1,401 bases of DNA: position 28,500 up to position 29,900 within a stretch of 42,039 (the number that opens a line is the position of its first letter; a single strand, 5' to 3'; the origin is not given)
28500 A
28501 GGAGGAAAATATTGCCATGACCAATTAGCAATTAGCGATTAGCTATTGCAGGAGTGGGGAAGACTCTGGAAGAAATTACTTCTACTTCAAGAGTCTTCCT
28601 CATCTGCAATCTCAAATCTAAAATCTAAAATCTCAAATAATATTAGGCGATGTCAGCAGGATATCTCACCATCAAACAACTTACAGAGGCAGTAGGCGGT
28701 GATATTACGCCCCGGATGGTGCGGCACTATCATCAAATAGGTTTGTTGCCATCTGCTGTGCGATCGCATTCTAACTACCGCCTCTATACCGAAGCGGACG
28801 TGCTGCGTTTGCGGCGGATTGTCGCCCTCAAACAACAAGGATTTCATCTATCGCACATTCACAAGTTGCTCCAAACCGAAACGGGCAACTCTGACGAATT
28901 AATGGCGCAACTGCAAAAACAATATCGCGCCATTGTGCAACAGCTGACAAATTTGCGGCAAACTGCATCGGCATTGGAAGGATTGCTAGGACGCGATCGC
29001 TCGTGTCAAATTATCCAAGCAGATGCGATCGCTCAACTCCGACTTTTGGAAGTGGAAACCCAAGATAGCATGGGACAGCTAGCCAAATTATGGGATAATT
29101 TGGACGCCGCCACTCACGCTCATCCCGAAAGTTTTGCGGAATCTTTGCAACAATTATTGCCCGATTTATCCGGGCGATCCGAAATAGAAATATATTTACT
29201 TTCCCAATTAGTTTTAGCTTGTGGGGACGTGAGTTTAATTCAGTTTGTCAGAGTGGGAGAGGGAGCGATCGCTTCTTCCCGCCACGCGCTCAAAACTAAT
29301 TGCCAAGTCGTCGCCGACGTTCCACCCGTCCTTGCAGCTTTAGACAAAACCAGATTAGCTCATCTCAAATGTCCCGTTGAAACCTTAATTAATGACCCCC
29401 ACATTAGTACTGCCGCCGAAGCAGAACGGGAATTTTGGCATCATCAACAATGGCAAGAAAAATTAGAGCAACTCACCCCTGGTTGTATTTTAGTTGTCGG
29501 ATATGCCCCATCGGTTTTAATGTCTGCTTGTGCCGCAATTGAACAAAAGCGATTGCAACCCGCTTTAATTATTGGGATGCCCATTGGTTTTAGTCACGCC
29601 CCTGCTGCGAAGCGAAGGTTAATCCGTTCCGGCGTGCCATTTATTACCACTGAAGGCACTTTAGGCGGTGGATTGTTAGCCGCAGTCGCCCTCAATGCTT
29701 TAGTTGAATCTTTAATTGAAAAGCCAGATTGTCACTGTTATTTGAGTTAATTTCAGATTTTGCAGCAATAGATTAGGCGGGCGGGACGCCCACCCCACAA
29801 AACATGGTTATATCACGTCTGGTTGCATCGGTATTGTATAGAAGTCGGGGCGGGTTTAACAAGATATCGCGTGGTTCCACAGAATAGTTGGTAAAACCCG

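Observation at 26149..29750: CoaR/CoaT-type cobalt efflux locus with an extra atypical HMA protein and a shared divergent dyad operator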

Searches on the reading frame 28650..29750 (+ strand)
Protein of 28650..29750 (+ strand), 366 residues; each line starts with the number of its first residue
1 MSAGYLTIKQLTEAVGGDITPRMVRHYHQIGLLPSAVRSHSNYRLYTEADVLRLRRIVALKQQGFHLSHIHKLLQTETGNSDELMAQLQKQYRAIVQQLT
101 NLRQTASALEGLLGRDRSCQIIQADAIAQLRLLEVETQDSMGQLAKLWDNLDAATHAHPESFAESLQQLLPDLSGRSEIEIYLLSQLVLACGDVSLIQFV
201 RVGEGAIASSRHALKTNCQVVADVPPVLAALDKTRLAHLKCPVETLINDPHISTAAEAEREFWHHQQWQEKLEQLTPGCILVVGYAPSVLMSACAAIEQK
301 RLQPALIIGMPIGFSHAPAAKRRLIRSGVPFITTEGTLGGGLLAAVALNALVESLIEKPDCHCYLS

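Call 3: search_protein_families(library=pfam, proteins=[window:28650-29750:+], max_evalue=0.01)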
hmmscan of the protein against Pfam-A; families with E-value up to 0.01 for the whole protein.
window:28650-29750:+ (366 aa): 4 families
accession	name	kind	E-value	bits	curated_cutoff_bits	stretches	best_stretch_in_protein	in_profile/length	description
PF02570.20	CbiC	-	2.1e-46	158.5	22.5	1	167-353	8-195/196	Precorrin-8X methylmutase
PF13411.12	MerR_1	-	1.3e-14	54.5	21.6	1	7-76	2-68/69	MerR HTH family regulatory protein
PF00376.29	MerR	-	8.7e-11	41.9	28.2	1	8-46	2-38/38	MerR family regulatory protein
PF09278.17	MerR-DNA-bind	-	0.0022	19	25.4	1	53-112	3-65/65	MerR, DNA binding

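Call 4: search_protein_families(library=ncbifam, proteins=[window:28650-29750:+], max_evalue=0.01)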
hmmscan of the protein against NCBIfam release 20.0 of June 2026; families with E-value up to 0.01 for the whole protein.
window:28650-29750:+ (366 aa): 21 families
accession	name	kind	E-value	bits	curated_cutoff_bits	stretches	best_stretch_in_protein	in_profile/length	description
NF006136.0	PRK08285.1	equivalog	1.3e-22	80.6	276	1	184-353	37-206/209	precorrin-8X methylmutase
NF004620.0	PRK05954.1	equivalog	7.6e-22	77.9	264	1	183-353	32-197/205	precorrin-8X methylmutase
NF006137.0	PRK08286.1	equivalog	1.7e-19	70.4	294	1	164-355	20-210/214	cobalt-precorrin-8 methylmutase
NF004057.0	PRK05575.1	equivalog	2.6e-19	69.7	311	1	177-356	28-205/207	precorrin-8X methylmutase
NF004449.0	PRK05782.1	equivalog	1.2e-17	64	298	1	169-354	152-329/333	bifunctional sirohydrochlorin cobalt chelatase/precorrin-8X methylmutase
NF004619.0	PRK05953.1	equivalog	1.5e-16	60.6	278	1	183-353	30-195/208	precorrin-8X methylmutase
NF004901.0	PRK06264.1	equivalog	2.5e-16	60.3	261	1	175-354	35-206/212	cobalt-precorrin-8 methylmutase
TIGR02044.1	CueR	equivalog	3.6e-13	49.7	147.4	1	19-113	12-109/127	Cu(I)-responsive transcriptional regulator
NF007069.0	PRK09514.1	equivalog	1.2e-12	47.9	143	1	17-112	11-110/141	Zn(2+)-responsive transcriptional regulator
TIGR02043.1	ZntR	equivalog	4e-12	46.4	167.95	1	17-85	11-79/131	Zn(2+)-responsive transcriptional regulator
TIGR02051.1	MerR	equivalog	9.1e-12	45.3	150.85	1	8-115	2-108/124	mercury resistance transcriptional regulator MerR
NF053782.1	ChlnTransRegdde3219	equivalog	2.5e-09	37.1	450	1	19-104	18-100/278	choline utilization transcriptional activator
TIGR02047.1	CadR-PbrR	equivalog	2.6e-09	37.2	151.45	1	8-115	3-111/127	Cd(II)/Pb(II)-responsive transcriptional regulator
NF047375.1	HeatShock_HspR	equivalog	2.2e-08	34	105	1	18-98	14-89/92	heat shock protein transcriptional repressor HspR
NF010315.0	PRK13752.1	subfamily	1.2e-07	31.9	261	1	6-110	8-111/144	mercury resistance transcriptional regulator MerR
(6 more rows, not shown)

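Call 9: find_homologous_proteins(query=window:28650-29750:+, max_evalue=1e-10)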
Query window:28650-29750:+ (366 aa): 952 proteins with E <= 1e-10 among 8000 candidates; the best 120 are listed.
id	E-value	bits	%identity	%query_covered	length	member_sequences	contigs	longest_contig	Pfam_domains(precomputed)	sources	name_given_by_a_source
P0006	1.0e-237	806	100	100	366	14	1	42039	PF00376.30,PF13411.13,PF02570.21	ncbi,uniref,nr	ncbi:precorrin-8X methylmutase [Microseira wollei]|uniref:Precorrin-8X methylmutase n=1 Tax=Microsei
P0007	1.2e-190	651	81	100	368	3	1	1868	PF00376.30,PF13411.13,PF02570.21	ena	-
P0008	6.3e-182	622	77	100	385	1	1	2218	PF00376.30,PF13411.13,PF02570.21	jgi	jgi:precorrin-8X/cobalt-precorrin-8 methylmutase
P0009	2.7e-179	614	75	100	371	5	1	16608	PF00376.30,PF13411.13,PF02570.21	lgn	-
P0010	4.2e-176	603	83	90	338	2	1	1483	PF13411.13,PF02570.21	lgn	-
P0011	4.0e-172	590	74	100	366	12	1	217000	PF00376.30,PF13411.13,PF02570.21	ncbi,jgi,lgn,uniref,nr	ncbi:precorrin-8X methylmutase [Chroogloeocystis siderophila]|uniref:MerR family transcriptional reg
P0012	4.3e-172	590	73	100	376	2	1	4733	PF00376.30,PF13411.13,PF02570.21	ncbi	-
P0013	7.9e-172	589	72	100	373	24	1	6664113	PF00376.30,PF13411.13,PF09278.18,PF02570.21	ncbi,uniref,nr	ncbi:MAG: hypothetical protein N4J56_005671 [Chroococcidiopsis sp. SAG 2025]|uniref:precorrin-8X met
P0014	1.6e-171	588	73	99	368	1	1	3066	PF00376.30,PF13411.13,PF02570.21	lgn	-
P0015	2.5e-171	588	73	100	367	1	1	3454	PF00376.30,PF13411.13,PF02570.21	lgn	-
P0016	5.5e-171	586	73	99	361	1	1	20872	PF00376.30,PF13411.13,PF02570.21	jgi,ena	-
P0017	7.0e-171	586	73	100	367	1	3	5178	PF00376.30,PF13411.13,PF28507.1,PF02570.21,PF08876.18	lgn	-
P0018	7.3e-171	586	74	99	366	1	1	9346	PF00376.30,PF13411.13,PF02570.21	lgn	-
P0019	7.3e-171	586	73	99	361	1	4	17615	PF00376.30,PF13411.13,PF02570.21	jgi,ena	-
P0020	1.0e-170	586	73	99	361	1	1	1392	PF00376.30,PF13411.13,PF02570.21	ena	-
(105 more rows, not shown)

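Call 11: find_related_loci(query=A1, collection=genome_contigs, flank=5000)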
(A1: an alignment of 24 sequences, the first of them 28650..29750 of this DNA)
Query A1 (366 aa) in genome_contigs; peptide patterns used: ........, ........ (x = any residue, [..] = any of these).
599 stretches matched a pattern (row limit reached: there are more); 579 encode a relative of the query (tblastn E <= 1e-3); the best 80 are kept; 80 distinct loci.
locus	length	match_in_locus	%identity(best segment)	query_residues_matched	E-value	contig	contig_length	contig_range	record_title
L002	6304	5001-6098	96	1-366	0e+0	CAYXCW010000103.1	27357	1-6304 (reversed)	MAG TPA_asm: uncultured bacterium isolate binchicken_co319_167 genome assembly, contig: NODE_2194_length_27357_cov_22.83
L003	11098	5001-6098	70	1-365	3e-176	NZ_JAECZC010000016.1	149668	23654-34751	Amazonocrinis nigriterrae CENA67 scaffold16, whole genome shotgun sequence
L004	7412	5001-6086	70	6-365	3e-176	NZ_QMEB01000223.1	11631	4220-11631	Brasilonema bromeliae SPC951 NODE_2911_length_11631_cov_5.652989, whole genome shotgun sequence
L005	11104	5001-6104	69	1-366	1e-175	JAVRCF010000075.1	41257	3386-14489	MAG: Aulosira sp. DedQUE10 contig_75, whole genome shotgun sequence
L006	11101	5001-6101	69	1-366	2e-175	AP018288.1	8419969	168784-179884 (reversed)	Nostoc sp. NIES-4103 DNA, nearly complete genome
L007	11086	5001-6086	70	6-365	3e-175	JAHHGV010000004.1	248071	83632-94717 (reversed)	MAG: Brasilonema angustatum HA4187-MV1 scaffold_36_c1, whole genome shotgun sequence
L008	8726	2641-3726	70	6-365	3e-175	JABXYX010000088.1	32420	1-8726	Brasilonema sp. CT11 contig118, whole genome shotgun sequence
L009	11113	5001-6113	71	1-365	4e-175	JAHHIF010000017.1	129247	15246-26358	MAG: Symplocastrum torsivum CPER-KK1 scaffold_24_c2, whole genome shotgun sequence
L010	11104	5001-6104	69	1-366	3e-174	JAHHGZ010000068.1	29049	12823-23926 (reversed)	MAG: Cyanomargarita calcarea GSE-NOS-MK-12-04C scaffold_113_c1, whole genome shotgun sequence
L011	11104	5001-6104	68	1-366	3e-174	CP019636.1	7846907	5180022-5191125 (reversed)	Nostocales cyanobacterium HT-58-2, complete sequence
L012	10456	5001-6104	68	1-366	2e-173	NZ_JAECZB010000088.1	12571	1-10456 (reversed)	Atlanticothrix silvestris CENA357 scaffold124, whole genome shotgun sequence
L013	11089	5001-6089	70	6-366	1e-173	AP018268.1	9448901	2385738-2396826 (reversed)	Scytonema sp. NIES-4073 DNA, nearly complete genome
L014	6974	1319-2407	71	6-366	2e-174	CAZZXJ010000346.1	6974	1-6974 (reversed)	MAG: uncultured Stigonema sp. isolate Brown_AA.bin.3 genome assembly, contig: NODE_1414_length_6974_cov_15.720335, whole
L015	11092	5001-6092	72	1-365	4e-173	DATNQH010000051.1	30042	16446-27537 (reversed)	MAG TPA_asm: Leptolyngbyaceae cyanobacterium isolate SMAG_U16502 k141_247896, whole genome shotgun sequence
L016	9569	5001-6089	69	6-366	7e-173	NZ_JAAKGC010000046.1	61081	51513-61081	Aetokthonos hydrillicola CCALA 1050 contig_82, whole genome shotgun sequence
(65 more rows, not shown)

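Call 18: search_solved_structures(query=window:28650-29750:+, max_evalue=0.001, show_alignments=1)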
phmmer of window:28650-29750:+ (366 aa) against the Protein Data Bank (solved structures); distinct sequences matched with E-value up to 0.001: 32.
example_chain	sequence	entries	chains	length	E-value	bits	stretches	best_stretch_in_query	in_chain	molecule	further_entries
8x33_A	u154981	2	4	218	2.9e-95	322.6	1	152-365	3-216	Mercuric resistance operon regulatory protein precorrin isomerase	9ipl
9ika_A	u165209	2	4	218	8.7e-92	311.2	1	152-365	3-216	Mercuric resistance operon regulatory protein precorrin isomerase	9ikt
1v9c_A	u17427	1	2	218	1.5e-18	70.5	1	174-353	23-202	Precorrin-8x Methyl Mutase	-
2afr_A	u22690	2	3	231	1.5e-16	63.8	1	182-352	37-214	cobalamin biosynthesis precorrin isomerase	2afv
1f2v_A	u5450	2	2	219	2.1e-16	63.4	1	169-352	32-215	PRECORRIN-8X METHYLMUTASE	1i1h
3e7d_A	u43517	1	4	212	2e-14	56.9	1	184-352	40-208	CobH, precorrin-8X methylmutase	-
4au1_A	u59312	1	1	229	3.6e-14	56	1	172-351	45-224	PRECORRIN-8X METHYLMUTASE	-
4fdv_A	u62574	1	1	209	4.2e-14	55.8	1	172-351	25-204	Precorrin-8X methylmutase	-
5n0g_A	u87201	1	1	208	6.5e-14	55.2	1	172-351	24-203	Precorrin-8X methylmutase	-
1ou0_A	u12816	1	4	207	3.4e-13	52.8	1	167-350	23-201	precorrin-8X methylmutase related protein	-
2vz4_A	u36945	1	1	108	2.3e-10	43.5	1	18-112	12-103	HTH-TYPE TRANSCRIPTIONAL ACTIVATOR TIPA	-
1jbg_A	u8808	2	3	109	1.8e-08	37.3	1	8-98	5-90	transcription activator of multidrug-efflux transporter genes mta | transcription activator MtaN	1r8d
3hh0_A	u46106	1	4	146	4e-07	32.9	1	15-109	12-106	Transcriptional regulator, MerR family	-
5crl_A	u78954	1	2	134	1.4e-06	31.1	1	6-111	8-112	Mercuric resistance operon regulatory protein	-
4ua1_A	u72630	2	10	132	1.7e-06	30.8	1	19-76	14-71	Regulatory protein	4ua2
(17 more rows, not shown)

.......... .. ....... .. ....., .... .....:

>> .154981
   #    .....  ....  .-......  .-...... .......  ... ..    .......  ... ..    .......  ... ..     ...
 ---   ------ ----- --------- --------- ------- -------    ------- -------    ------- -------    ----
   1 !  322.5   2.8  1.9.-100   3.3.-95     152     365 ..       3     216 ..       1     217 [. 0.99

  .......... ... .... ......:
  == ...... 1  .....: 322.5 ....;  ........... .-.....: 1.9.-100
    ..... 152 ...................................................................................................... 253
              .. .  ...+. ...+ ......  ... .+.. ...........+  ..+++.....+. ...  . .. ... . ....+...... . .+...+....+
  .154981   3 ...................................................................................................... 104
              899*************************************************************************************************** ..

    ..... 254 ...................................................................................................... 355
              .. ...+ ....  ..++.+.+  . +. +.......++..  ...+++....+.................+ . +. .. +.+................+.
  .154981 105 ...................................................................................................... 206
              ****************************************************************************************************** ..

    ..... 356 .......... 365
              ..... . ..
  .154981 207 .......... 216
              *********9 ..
